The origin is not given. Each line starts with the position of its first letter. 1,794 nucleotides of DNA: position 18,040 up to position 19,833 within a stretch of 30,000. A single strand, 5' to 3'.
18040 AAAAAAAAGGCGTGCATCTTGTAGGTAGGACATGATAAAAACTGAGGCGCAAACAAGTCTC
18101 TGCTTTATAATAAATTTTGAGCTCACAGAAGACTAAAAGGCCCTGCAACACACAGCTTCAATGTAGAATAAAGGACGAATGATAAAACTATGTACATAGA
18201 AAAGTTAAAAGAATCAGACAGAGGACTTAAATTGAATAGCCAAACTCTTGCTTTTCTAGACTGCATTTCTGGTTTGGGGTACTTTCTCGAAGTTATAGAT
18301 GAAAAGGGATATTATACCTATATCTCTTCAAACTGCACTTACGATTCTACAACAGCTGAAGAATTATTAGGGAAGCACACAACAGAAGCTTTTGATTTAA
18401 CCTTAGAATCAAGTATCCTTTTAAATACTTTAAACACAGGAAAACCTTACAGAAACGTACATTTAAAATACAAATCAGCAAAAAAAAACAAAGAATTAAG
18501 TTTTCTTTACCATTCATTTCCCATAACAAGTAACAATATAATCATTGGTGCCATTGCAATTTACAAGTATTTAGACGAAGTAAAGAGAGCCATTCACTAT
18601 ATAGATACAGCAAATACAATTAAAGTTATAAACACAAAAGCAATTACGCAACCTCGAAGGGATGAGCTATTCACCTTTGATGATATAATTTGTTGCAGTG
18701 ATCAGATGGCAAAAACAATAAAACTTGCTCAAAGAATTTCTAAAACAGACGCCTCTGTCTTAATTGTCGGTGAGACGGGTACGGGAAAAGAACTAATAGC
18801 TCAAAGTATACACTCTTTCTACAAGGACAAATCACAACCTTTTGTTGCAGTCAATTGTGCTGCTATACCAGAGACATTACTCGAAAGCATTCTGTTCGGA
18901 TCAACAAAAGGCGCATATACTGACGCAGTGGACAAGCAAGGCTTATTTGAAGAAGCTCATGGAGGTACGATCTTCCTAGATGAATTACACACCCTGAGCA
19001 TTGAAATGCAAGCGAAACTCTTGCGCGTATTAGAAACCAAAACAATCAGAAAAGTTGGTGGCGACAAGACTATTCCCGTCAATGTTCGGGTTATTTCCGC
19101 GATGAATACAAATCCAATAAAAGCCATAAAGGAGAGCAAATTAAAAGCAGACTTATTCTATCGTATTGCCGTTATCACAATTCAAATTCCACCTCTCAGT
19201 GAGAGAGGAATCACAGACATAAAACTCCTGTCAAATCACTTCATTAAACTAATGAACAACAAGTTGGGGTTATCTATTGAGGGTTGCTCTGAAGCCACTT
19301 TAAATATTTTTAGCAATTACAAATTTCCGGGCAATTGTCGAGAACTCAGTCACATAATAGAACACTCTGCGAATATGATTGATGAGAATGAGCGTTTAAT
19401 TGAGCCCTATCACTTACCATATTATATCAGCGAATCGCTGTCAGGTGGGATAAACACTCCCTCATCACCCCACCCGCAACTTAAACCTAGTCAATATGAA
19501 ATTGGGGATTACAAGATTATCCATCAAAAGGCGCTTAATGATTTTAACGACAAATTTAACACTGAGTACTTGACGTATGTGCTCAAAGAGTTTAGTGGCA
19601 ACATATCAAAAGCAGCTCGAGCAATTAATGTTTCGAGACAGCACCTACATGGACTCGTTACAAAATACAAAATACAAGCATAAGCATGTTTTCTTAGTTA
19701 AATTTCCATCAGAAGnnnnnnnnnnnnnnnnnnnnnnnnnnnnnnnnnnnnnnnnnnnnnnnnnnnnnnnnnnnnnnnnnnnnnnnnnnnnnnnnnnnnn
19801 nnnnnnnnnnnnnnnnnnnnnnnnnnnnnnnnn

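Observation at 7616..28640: cai/fix-type quaternary-amine CoA pathway organised as a multi-promoter sigma-54 regulon with its own enhancer-binding protein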

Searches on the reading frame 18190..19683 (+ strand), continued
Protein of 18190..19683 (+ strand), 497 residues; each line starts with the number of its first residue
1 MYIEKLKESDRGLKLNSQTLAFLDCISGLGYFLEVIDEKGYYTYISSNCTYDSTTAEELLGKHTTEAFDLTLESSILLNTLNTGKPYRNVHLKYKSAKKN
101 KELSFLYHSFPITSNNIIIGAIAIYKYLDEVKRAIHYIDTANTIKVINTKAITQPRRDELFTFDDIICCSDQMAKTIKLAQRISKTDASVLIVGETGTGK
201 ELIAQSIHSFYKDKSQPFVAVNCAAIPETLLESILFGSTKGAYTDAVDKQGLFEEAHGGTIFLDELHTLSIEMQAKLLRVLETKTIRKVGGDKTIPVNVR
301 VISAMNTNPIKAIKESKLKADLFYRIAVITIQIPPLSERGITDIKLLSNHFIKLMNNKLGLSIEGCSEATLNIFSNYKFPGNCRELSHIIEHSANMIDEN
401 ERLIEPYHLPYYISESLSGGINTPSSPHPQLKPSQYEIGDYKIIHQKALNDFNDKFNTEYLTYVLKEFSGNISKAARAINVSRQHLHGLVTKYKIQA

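Call 34: find_encoding_contigs(protein=P0005, flank=10000, max_places=2)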
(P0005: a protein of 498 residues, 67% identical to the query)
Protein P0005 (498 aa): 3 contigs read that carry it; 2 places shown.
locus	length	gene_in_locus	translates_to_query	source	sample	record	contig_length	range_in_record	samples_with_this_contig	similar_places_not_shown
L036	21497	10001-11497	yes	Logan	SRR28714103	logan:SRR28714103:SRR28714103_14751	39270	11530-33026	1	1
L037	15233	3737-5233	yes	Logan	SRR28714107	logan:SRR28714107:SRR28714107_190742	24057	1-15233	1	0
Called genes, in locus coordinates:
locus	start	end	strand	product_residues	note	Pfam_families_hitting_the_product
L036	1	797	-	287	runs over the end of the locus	PF23914:TPR_CcmH_CycH (faint), PF00515:TPR_1 (faint), PF07719:TPR_2 (faint), PF13428:TPR_14 (faint), PF14559:TPR_19 (faint), PF21033:RMD1-3 (weak), PF13414:TPR_11 (weak), PF00691:OmpA, +2 more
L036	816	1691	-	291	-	PF11845:Tll0287-like, PF00672:HAMP (weak)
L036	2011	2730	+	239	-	-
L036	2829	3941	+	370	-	PF04055:Radical_SAM, PF13353:Fer4_12 (faint), PF13186:SPASM (weak)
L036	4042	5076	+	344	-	PF01208:URO-D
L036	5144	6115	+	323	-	PF00762:Ferrochelatase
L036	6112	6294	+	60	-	-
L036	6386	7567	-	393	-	PF07690:MFS_1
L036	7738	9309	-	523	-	PF02028:BCCT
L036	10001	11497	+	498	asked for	PF00158:Sigma54_activat, PF01078:Mg_chelatase (faint), PF14532:Sigma54_activ_2, PF07724:AAA_2 (weak), PF07728:AAA_5, PF25601:AAA_lid_14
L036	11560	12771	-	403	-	PF07690:MFS_1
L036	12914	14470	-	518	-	PF00501:AMP-binding, PF13193:AMP-binding_C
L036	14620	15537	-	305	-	PF01012:ETF, PF00766:ETF_alpha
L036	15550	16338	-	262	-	PF01012:ETF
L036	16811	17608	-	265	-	PF00378:ECH_1, PF16113:ECH_2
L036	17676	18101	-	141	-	PF01575:MaoC_dehydratas, PF13452:FAS1_DH_region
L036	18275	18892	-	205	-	PF23023:Anti-Pycsar_Apyc1 (weak), PF00753:Lactamase_B, PF19583:ODP (weak)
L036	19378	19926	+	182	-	PF00881:Nitroreductase, PF14512:TM1586_NiRdase (weak), PF00881:Nitroreductase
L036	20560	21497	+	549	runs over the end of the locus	PF02028:BCCT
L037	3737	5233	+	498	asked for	PF00158:Sigma54_activat, PF01078:Mg_chelatase (faint), PF14532:Sigma54_activ_2, PF07724:AAA_2 (weak), PF07728:AAA_5, PF25601:AAA_lid_14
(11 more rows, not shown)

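Call 35: find_encoding_contigs(protein=P0003, flank=10000, max_places=2)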
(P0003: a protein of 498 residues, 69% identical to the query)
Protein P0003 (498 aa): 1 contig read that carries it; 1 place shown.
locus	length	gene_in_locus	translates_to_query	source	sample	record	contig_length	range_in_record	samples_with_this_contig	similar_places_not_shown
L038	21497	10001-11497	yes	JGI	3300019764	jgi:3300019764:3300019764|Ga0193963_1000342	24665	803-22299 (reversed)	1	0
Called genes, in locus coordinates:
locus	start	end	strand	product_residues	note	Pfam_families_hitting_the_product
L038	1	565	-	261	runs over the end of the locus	PF00378:ECH_1, PF16113:ECH_2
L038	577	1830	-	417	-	PF02515:CoA_transf_3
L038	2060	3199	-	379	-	PF02771:Acyl-CoA_dh_N, PF02770:Acyl-CoA_dh_M, PF00441:Acyl-CoA_dh_1, PF08028:Acyl-CoA_dh_2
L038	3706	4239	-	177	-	PF14512:TM1586_NiRdase (faint), PF00881:Nitroreductase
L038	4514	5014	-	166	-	-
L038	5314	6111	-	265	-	PF00378:ECH_1, PF16113:ECH_2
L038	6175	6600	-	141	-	PF01575:MaoC_dehydratas, PF13452:FAS1_DH_region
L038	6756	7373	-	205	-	PF23023:Anti-Pycsar_Apyc1 (weak), PF00753:Lactamase_B, PF13483:Lactamase_B_3 (faint)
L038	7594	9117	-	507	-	PF02028:BCCT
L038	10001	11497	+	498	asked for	PF00158:Sigma54_activat, PF01078:Mg_chelatase (faint), PF14532:Sigma54_activ_2, PF07728:AAA_5, PF25601:AAA_lid_14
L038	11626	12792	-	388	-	PF07690:MFS_1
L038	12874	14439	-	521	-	PF00501:AMP-binding, PF13193:AMP-binding_C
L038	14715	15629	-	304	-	PF01012:ETF, PF00766:ETF_alpha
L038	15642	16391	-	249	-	PF01012:ETF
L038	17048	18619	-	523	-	PF02028:BCCT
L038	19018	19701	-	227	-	PF15780:ASH (faint), PF22073:Cep192_D4 (faint), PF22544:HYDIN_VesB_CFA65-like_Ig, PF07610:DUF1573, PF22067:Cep192_D3 (faint)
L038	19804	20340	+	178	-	PF00156:Pribosyltran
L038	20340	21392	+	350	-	PF13717:Zn_ribbon_4, PF13719:Zn_ribbon_5, PF11906:DUF3426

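Call 37: find_encoding_contigs(protein=P0014, flank=10000, max_places=1)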
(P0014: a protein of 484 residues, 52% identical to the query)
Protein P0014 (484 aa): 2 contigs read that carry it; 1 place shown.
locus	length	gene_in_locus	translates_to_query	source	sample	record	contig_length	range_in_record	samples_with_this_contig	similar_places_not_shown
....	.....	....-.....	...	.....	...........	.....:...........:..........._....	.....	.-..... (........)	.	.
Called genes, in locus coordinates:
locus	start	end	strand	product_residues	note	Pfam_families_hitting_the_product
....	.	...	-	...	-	?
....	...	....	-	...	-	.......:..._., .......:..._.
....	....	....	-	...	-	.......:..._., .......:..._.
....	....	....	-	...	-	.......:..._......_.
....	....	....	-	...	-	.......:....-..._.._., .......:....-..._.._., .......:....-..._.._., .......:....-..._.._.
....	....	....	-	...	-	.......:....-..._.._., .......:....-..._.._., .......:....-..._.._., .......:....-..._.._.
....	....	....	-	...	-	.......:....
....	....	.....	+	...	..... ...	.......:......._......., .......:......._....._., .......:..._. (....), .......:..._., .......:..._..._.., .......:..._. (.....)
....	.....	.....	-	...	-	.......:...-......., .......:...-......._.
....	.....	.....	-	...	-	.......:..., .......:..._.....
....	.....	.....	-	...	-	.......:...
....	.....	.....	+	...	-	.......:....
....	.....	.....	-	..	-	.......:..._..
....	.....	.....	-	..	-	?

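Call 38: find_encoding_contigs(protein=P0020, flank=10000, max_places=1)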
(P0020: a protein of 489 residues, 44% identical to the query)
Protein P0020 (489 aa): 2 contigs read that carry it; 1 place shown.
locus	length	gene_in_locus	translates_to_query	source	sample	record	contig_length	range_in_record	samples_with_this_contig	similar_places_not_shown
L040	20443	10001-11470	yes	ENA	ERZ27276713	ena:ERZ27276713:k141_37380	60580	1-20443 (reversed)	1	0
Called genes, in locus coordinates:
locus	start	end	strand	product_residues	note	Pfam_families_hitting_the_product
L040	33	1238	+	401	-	PF02515:CoA_transf_3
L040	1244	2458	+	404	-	PF02515:CoA_transf_3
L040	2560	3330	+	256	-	PF00378:ECH_1, PF16113:ECH_2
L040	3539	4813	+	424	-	PF07690:MFS_1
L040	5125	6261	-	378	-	PF02771:Acyl-CoA_dh_N, PF02770:Acyl-CoA_dh_M, PF00441:Acyl-CoA_dh_1, PF08028:Acyl-CoA_dh_2 (weak)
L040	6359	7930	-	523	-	PF00501:AMP-binding, PF13193:AMP-binding_C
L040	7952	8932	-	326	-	PF00753:Lactamase_B, PF23023:Anti-Pycsar_Apyc1 (weak), PF19583:ODP (faint)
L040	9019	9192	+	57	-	-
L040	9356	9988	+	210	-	PF00753:Lactamase_B, PF12706:Lactamase_B_2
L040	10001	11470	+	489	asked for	PF02954:HTH_8 (faint), PF00158:Sigma54_activat, PF14532:Sigma54_activ_2, PF07724:AAA_2 (weak), PF07728:AAA_5, PF25601:AAA_lid_14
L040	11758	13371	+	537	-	PF00474:SSF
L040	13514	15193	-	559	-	PF02028:BCCT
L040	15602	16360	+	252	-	PF01012:ETF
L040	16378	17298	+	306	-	PF01012:ETF, PF00766:ETF_alpha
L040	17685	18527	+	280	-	PF22622:MFE-2_hydrat-2_N, PF01575:MaoC_dehydratas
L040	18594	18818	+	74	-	-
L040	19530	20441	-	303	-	?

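Call 39: find_encoding_contigs(protein=P0034, flank=10000, max_places=1)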
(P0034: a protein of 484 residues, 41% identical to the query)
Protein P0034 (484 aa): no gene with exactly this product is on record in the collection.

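Call 72: search_protein_families(library=pfam, proteins=[L003:2350-3771:+, L003:3925-5550:+, L003:5711-7075:+, L003:7561-8193:+, L003:8304-9098:+, L003:9171-9959:+, L003:10425-11240:+, L002:8459-9784:+, L002:7530-8408:+, L002:3818-5533:+], max_evalue=0.00001)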
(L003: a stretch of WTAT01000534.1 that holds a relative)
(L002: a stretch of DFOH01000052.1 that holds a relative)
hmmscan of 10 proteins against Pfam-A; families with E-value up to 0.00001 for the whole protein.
L003:2350-3771:+ (473 aa): 1 family
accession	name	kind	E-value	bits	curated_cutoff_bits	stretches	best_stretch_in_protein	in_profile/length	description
PF06253.16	MTTB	-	4.6e-141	470.7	25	1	4-472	30-497/500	Trimethylamine methyltransferase (MTTB)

L003:3925-5550:+ (541 aa): 1 family
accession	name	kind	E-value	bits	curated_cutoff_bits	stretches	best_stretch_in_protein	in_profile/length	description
PF02028.23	BCCT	-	1.6e-158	528.7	27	1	30-521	1-484/485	BCCT, betaine/carnitine/choline family transporter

L003:5711-7075:+ (454 aa): 3 families
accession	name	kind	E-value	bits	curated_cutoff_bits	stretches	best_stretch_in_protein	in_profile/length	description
PF01593.30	Amino_oxidase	-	2.3e-34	119.9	19.8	1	11-443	1-443/443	Flavin containing amine oxidoreductase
PF13450.12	NAD_binding_8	-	3.5e-13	50.1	21.9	1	6-60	1-59/68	NAD(P)-binding Rossmann-like domain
PF01266.30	DAO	-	5.4e-10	39.8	27.9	1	3-36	1-36/353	FAD dependent oxidoreductase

L003:7561-8193:+ (210 aa): 2 families
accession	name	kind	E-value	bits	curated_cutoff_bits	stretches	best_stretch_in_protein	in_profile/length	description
PF02310.24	B12-binding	-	3.3e-28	98.4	32.1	1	90-198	2-116/121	B12 binding domain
PF02607.22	B12-binding_2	-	6.2e-20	71.6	23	1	5-77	3-74/74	B12 binding domain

L003:8304-9098:+ (264 aa): 1 family
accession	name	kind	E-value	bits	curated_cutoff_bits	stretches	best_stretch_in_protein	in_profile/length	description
PF00809.28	Pterin_bind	-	3.6e-20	73.1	25.5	1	16-228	12-244/244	Pterin binding enzyme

L003:9171-9959:+ (262 aa): 0 families

L003:10425-11240:+ (271 aa): 1 family
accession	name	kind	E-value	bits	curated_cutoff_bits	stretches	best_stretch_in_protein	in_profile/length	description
PF00497.25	SBP_bac_3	-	1.5e-12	47.9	26.4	1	45-269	20-129/132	Bacterial extracellular solute-binding proteins, family 3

L002:8459-9784:+ (441 aa): 3 families
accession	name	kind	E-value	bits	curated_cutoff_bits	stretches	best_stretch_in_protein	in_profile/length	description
PF00591.27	Glycos_transf_3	-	2.1e-48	165.6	27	1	77-306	3-253/253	Glycosyl transferase family, a/b domain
PF07831.19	PYNP_C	-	9.3e-23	80.1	27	1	345-416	1-72/75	Pyrimidine nucleoside phosphorylase C-terminal domain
PF02885.22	Glycos_trans_3N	-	3.6e-20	71.9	26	1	5-66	2-63/63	Glycosyl transferase family, helical bundle domain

L002:7530-8408:+ (292 aa): 1 family
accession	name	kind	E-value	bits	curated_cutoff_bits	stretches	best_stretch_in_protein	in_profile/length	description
PF04055.27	Radical_SAM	-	5.4e-14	53.1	29.5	1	44-222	3-165/166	Radical SAM superfamily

L002:3818-5533:+ (571 aa): 1 family
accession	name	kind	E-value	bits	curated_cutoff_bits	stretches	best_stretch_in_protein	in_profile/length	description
PF00496.27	SBP_bac_5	-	2.3e-92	310.4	32.4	1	119-489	2-367/368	Bacterial extracellular solute-binding proteins, family 5 Middle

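Call 83: predict_structure(alignment_id=A3)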
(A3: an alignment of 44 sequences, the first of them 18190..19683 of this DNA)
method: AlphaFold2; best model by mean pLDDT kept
length: 497 residues; sequences in the alignment: 44
mean_pLDDT: 83.7   pTM: 0.53
mean pLDDT of the five models: 83.7, 83.5, 82.8, 82.3, 82.0
residues with pLDDT >= 90: 270; 70-90: 152; 50-70: 30; < 50: 45
segments of 3 or more residues with pLDDT < 50: 1-10, 138-157, 420-434
pLDDT, mean of each block of 10 residues (from residue 1): 34 79 88 93 89 77 86 87 89 80 89 90 89 56 33 48 90 94 91 94 93 82 87 86 69 89 93 93 90 89 94 94 92 93 94 94 95 92 95 93 94 71 39 55 83 92 93 94 94 87
secondary structure, 60 per line:
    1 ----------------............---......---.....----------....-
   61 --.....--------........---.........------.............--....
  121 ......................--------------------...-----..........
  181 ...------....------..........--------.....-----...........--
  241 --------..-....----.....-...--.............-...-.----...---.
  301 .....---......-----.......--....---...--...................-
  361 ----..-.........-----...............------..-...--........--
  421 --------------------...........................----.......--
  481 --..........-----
elements in order: H17-28 E32-37 E41-45 H56-59 H64-67 H76-83 E87-95 E102-114 E117-127 H128-142 H171-183 E190-193 H200-209 E218-222 H228-236 H252-255 E260-264 H271-283 E285-287 E294-296 E300-305 H309-314 H320-326 E329-332 H341-359 H368-376 H382-396 H411-418 H441-467 H472-478 H483-492

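Call 85: fold_search(model_id=the predicted structure, library=pdb)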
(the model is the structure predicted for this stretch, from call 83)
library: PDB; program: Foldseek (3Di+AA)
matches with E <= 10: 1841; with E <= 0.001: 1020
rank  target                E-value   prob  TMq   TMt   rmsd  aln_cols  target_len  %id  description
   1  1ny5_A                9.1e-28  1.00  0.46  0.60   5.3       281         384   38  Crystal structure of sigm54 activator (AAA+ ATPase) in the inactive state (released 2003-11-11)
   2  5m7p_A                4.6e-27  1.00  0.46  0.52  18.6       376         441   28  Crystal structure of NtrX from Brucella abortus in complex with ADP processed with the CrystalDirect automated mountin (released 2017-01-25)
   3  3m0e_A                1.6e-26  1.00  0.46  0.89   2.2       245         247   42  Crystal structure of the ATP-bound state of Walker B mutant of NtrC1 ATPase domain (released 2010-11-03)
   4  1ojl_D                2.2e-26  1.00  0.48  0.79  17.5       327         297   31  Crystal structure of a sigma54-activator suggests the mechanism for the conformational switch necessary for sigma54 bi (released 2005-05-19)
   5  5m7p_B                2.2e-26  1.00  0.48  0.55  11.7       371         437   28  Crystal structure of NtrX from Brucella abortus in complex with ADP processed with the CrystalDirect automated mountin (released 2017-01-25)
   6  5ep1                  2.7e-26  1.00  0.48  0.91   1.9       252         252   40  Quorum-Sensing Signal Integrator LuxO - Catalytic Domain (released 2016-04-20)
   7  5ep3                  3.5e-26  1.00  0.48  0.91   2.0       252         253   40  Quorum-Sensing Signal Integrator LuxO - Catalytic Domain Bound to CV-133 Inhibitor (released 2016-04-20)
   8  5m7n_B                3.7e-26  1.00  0.48  0.55  10.5       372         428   27  Crystal structure of NtrX from Brucella abortus in complex with ATP processed with the CrystalDirect automated mountin (released 2017-01-25)
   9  1ny5_B                4.7e-26  1.00  0.47  0.60   6.2       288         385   36  Crystal structure of sigm54 activator (AAA+ ATPase) in the inactive state (released 2003-11-11)
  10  6iy8_B                5.0e-26  1.00  0.47  0.51  24.6       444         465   27  DmpR-phenol complex of Pseudomonas putida (released 2020-06-10)
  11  6jdi                  9.1e-26  1.00  0.48  0.92   1.8       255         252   42  Central domain of FleQ H287N mutant in complex with ATPgS and Mg (released 2019-11-27)
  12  1ojl_E                9.1e-26  1.00  0.47  0.80  13.9       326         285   31  Crystal structure of a sigma54-activator suggests the mechanism for the conformational switch necessary for sigma54 bi (released 2005-05-19)
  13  5m7o_B                9.1e-26  1.00  0.47  0.53  12.3       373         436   26  Crystal structure of NtrX from Brucella abortus processed with the CrystalDirect automated mounting and cryo-cooling t (released 2017-01-25)
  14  5m7n_A                1.2e-25  1.00  0.48  0.54  18.1       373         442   28  Crystal structure of NtrX from Brucella abortus in complex with ATP processed with the CrystalDirect automated mountin (released 2017-01-25)
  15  6jdl                  1.9e-25  1.00  0.48  0.92   1.9       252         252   42  Central domain of FleQ H287A mutant in complex with ATPgS and Mg (released 2019-11-27)
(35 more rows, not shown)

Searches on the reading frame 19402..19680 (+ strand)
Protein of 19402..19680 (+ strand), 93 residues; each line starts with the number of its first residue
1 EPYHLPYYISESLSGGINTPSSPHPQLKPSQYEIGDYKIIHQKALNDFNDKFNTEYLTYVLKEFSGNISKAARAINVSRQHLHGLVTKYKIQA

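Call 60: search_protein_families(library=pfam, proteins=[window:19402-19680:+], max_evalue=10)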
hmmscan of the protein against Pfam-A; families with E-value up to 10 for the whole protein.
seq(93 aa): 2 families
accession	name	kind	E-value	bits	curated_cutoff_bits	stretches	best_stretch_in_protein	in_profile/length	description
PF02954.25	HTH_8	-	0.00029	20.9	22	1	54-82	7-35/42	Bacterial regulatory protein, Fis family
PF18090.7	SoPB_HTH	-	0.21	12.2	27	1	56-86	10-40/75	Centromere-binding protein HTH domain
